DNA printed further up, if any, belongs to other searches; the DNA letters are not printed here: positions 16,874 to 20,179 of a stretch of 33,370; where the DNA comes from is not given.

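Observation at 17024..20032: PEP carboxylase homologue in which almost every family signature is altered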

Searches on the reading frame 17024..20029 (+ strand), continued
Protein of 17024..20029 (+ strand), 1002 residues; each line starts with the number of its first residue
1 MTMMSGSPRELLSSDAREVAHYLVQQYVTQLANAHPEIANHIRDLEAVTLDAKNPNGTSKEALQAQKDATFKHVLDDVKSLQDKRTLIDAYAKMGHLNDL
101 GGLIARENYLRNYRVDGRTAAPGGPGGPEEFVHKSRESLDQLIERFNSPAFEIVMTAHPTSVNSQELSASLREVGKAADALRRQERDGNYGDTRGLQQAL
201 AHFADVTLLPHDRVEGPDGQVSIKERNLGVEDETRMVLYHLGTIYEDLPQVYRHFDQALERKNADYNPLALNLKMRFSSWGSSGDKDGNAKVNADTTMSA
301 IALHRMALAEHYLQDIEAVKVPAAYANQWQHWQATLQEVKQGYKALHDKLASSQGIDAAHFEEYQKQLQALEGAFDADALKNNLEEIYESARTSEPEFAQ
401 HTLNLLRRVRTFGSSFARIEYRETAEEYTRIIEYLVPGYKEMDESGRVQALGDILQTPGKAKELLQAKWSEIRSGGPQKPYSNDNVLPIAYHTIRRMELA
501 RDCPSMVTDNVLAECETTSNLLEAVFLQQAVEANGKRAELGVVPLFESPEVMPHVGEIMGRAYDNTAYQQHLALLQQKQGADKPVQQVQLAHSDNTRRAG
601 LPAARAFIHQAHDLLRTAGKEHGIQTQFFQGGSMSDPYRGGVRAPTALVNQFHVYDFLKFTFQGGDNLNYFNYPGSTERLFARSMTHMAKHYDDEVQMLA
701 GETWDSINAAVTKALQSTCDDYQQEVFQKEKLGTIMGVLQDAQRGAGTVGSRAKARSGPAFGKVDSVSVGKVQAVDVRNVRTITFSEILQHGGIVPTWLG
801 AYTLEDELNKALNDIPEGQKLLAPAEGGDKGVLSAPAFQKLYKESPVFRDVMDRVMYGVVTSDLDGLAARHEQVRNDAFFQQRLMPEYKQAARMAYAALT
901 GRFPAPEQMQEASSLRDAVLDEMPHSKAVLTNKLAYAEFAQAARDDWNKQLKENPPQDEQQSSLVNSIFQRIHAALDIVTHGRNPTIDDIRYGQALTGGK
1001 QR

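Call 53: fold_search(model_id=the predicted structure, library=pdb)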
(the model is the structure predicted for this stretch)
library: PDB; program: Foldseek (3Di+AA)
matches with E <= 10: 884; with E <= 0.001: 67
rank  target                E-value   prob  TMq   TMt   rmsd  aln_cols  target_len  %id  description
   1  6v3o_H                4.3e-30  1.00  0.64  0.69   7.4      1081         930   17  Crystal structure of the T-state of maize C4-phosphoenolpyruvate carboxylase in complex with citrate (released 2020-12-09)
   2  8oj9_A                4.9e-30  1.00  0.67  0.71   7.3      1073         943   16  Arabidopsis thaliana Phosphoenolpyruvate carboxylase PPC1 free form (released 2023-04-12)
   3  8qtm_A                8.6e-30  1.00  0.64  0.69   7.8      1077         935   17  Arabidopsis thaliana Phosphoenolpyruvate carboxylase PPC1 G678S mutant with bound malate (released 2024-10-23)
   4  8ojy_B                9.8e-30  1.00  0.65  0.69   8.0      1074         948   17  Arabidopsis thaliana Phosphoenolpyruvate carboxylase PPC1 T778 mutant with bound malate (released 2024-04-03)
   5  6v3o_C                1.7e-29  1.00  0.64  0.69   7.5      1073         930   17  Crystal structure of the T-state of maize C4-phosphoenolpyruvate carboxylase in complex with citrate (released 2020-12-09)
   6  8ojy_C                1.7e-29  1.00  0.64  0.67   8.3      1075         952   17  Arabidopsis thaliana Phosphoenolpyruvate carboxylase PPC1 T778 mutant with bound malate (released 2024-04-03)
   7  8oje_A                1.8e-29  1.00  0.65  0.69   7.7      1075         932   16  Arabidopsis thaliana Phosphoenolpyruvate carboxylase PPC1 in complex with L-malate (released 2023-05-31)
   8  8qtm_B                2.2e-29  1.00  0.66  0.70   7.4      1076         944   17  Arabidopsis thaliana Phosphoenolpyruvate carboxylase PPC1 G678S mutant with bound malate (released 2024-10-23)
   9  6v3o_A                2.2e-29  1.00  0.66  0.69   7.3      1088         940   17  Crystal structure of the T-state of maize C4-phosphoenolpyruvate carboxylase in complex with citrate (released 2020-12-09)
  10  6u2t_C                2.5e-29  1.00  0.65  0.71   7.3      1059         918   17  Crystal structure of the T-state of maize C4-phosphoenolpyruvate carboxylase in complex with malate (released 2020-09-09)
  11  1jqn                  2.8e-29  1.00  0.64  0.72   7.2      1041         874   18  Crystal structure of E.coli phosphoenolpyruvate carboxylase in complex with Mn2+ and DCDP (released 2003-01-14)
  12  8oje_D                3.2e-29  1.00  0.63  0.67   8.2      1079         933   16  Arabidopsis thaliana Phosphoenolpyruvate carboxylase PPC1 in complex with L-malate (released 2023-05-31)
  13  8oj9_C                3.4e-29  1.00  0.63  0.66   8.4      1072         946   17  Arabidopsis thaliana Phosphoenolpyruvate carboxylase PPC1 free form (released 2023-04-12)
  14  5vyj_B                3.8e-29  1.00  0.64  0.69   7.5      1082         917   17  Crystal structure of the photosynthetic phosphoenolpyruvate carboxylase isoenzyme from maize in complex with Gly (released 2017-06-28)
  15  6v3o_E                4.3e-29  1.00  0.64  0.67   7.7      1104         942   17  Crystal structure of the T-state of maize C4-phosphoenolpyruvate carboxylase in complex with citrate (released 2020-12-09)
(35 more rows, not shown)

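Call 73: search_protein_families(library=ncbifam, proteins=[L029:3936-5138:+, L010:1379-2707:+, L032:482-1681:+, L005:7999-9798:-, L005:13183-14031:+], max_evalue=1e-10)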
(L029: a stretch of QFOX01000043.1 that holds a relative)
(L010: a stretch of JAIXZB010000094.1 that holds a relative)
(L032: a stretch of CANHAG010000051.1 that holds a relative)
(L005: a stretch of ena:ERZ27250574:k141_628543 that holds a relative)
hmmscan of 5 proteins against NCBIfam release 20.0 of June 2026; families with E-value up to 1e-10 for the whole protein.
L029:3936-5138:+ (401 aa): 3 families
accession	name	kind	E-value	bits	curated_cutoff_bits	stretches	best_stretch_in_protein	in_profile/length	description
NF006156.0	PRK08299.1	equivalog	1.1e-217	722.4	335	1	1-400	1-399/403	NADP-dependent isocitrate dehydrogenase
TIGR00127.1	nadp_idh_euk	equivalog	2.5e-209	694.9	397.15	1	2-400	1-404/409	isocitrate dehydrogenase (NADP(+))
NF006673.0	PRK09222.1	equivalog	9.5e-12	44.6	509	1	189-399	152-341/482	NADP-dependent isocitrate dehydrogenase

L010:1379-2707:+ (443 aa): 3 families
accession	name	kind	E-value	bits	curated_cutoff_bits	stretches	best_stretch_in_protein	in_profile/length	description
NF006156.0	PRK08299.1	equivalog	1.7e-216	718.4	335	1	38-436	1-398/403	NADP-dependent isocitrate dehydrogenase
TIGR00127.1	nadp_idh_euk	equivalog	2.1e-203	675.4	397.15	1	40-436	2-403/409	isocitrate dehydrogenase (NADP(+))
NF006673.0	PRK09222.1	equivalog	1.2e-11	44.3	509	1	225-439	151-344/482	NADP-dependent isocitrate dehydrogenase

L032:482-1681:+ (400 aa): 3 families
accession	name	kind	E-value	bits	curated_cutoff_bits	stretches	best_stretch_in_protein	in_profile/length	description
NF006156.0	PRK08299.1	equivalog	3.5e-213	707.5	335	1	1-399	1-398/403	NADP-dependent isocitrate dehydrogenase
TIGR00127.1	nadp_idh_euk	equivalog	4.7e-198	657.8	397.15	1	3-399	2-403/409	isocitrate dehydrogenase (NADP(+))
NF006673.0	PRK09222.1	equivalog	4.4e-13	49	509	1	187-399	150-341/482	NADP-dependent isocitrate dehydrogenase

L005:7999-9798:- (599 aa): 29 families (the best 25 are shown)
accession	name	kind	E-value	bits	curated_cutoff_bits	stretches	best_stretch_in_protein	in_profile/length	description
TIGR01816.1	sdhA_forward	equivalog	5.5e-249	827.2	727.35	1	8-597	1-582/584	succinate dehydrogenase flavoprotein subunit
TIGR01812.1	sdhA_frdA_Gneg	subfamily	1.2e-223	743.8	567.3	1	11-585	1-560/568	succinate dehydrogenase or fumarate reductase, flavoprotein subunit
NF004724.0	PRK06069.1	subfamily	1.6e-177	591.3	826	1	9-582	5-566/577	succinate dehydrogenase/fumarate reductase flavoprotein subunit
NF004613.0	PRK05945.1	equivalog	2.3e-173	577.9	824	1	9-584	3-566/575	succinate dehydrogenase/fumarate reductase flavoprotein subunit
NF006686.0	PRK09231.1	equivalog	6e-151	503.9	854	1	8-583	4-571/598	fumarate reductase (quinol) flavoprotein subunit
TIGR01176.1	fum_red_Fp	equivalog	1e-145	486.7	932.7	1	8-583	2-569/580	fumarate reductase (quinol) flavoprotein subunit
NF042982.1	MFR_Fp_SdhA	equivalog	7.1e-142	473.9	1100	1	9-583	47-603/612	8-methylmenaquinol:fumarate reductase flavoprotein subunit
NF006383.0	PRK08626.1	equivalog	3.9e-141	471.5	663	1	9-576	5-579/657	fumarate reductase flavoprotein subunit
NF005037.0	PRK06452.1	equivalog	6.5e-136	454.2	862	1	10-571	6-545/566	succinate dehydrogenase flavoprotein subunit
NF004900.0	PRK06263.1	equivalog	1.2e-123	413.6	718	1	9-565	7-533/546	fumarate reductase (CoM/CoB) subunit TfrA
NF005866.0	PRK07803.1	equivalog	3.5e-117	392.2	819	2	7-286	6-290/631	fumarate reductase/succinate dehydrogenase flavoprotein subunit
NF005636.0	PRK07395.1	subfamily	1.1e-101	340.9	723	1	6-566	9-547/560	L-aspartate oxidase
NF006392.0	PRK08641.1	equivalog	2e-101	340.4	855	1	10-581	4-567/593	succinate dehydrogenase flavoprotein subunit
TIGR00551.1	nadB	equivalog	3.6e-100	336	452.75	1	9-553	2-489/489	L-aspartate oxidase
NF005867.0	PRK07804.1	equivalog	1.2e-98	330.8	639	1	8-576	17-539/548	L-aspartate oxidase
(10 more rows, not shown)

L005:13183-14031:+ (283 aa): 2 families
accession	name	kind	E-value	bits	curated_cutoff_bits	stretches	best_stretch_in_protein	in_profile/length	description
TIGR00078.1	nadC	equivalog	5.2e-86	288.2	198.4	1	17-278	2-267/269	carboxylating nicotinate-nucleotide diphosphorylase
TIGR01334.1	modD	hypoth_equivalog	1.7e-30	106.4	178.85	1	20-260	11-258/277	ModD protein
